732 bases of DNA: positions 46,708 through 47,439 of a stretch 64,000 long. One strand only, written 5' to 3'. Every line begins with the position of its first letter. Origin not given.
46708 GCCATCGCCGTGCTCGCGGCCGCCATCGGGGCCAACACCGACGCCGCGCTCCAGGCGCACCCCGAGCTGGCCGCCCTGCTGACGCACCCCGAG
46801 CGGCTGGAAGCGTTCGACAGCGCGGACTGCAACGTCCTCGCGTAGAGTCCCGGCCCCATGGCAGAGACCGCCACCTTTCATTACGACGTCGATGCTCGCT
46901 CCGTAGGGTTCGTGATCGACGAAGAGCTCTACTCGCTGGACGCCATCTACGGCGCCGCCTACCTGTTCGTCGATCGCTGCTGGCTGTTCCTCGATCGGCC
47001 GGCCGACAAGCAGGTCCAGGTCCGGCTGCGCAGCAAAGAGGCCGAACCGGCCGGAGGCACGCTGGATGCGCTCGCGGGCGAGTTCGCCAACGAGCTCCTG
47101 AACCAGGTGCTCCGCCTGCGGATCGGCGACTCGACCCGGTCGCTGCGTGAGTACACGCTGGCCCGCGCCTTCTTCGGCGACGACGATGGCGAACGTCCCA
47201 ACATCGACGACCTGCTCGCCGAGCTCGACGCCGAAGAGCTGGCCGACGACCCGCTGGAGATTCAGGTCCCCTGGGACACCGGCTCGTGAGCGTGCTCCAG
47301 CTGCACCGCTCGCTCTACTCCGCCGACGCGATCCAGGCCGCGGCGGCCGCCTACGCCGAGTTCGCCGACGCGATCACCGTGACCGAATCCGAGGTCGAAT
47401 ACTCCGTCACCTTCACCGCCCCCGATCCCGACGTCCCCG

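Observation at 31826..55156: Seven radical-SAM-family genes within 25 kb, five from one paralogous subfamily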

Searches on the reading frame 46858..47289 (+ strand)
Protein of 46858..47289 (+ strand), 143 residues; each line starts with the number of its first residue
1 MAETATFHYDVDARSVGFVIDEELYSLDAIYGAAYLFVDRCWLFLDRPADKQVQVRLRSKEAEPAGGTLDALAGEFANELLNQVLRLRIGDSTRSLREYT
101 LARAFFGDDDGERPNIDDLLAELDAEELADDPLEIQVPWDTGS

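Call 10: search_protein_families(library=ncbifam, proteins=[window:46858-47289:+], max_evalue=0.01)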
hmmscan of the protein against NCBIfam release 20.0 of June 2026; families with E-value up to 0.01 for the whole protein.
window:46858-47289:+ (143 aa): 2 families
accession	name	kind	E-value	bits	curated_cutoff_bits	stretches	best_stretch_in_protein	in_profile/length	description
TIGR03976.1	chp_LLNDYxLRE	equivalog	1.5e-14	54.1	50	1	20-105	1-84/90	His-Xaa-Ser system protein HxsD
NF038315.1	HxsD_rel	equivalog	0.0013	18.9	41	1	21-82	4-59/62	HxsD-like protein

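Call 11: search_protein_families(library=pfam, proteins=[window:46858-47289:+], max_evalue=0.01)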
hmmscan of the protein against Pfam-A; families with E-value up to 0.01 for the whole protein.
window:46858-47289:+ (143 aa): 0 families

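Call 54: search_protein_families(library=padloc, proteins=[window:46858-47289:+], max_evalue=0.001)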
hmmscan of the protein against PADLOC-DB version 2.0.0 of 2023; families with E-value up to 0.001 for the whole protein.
window:46858-47289:+ (143 aa): 0 families
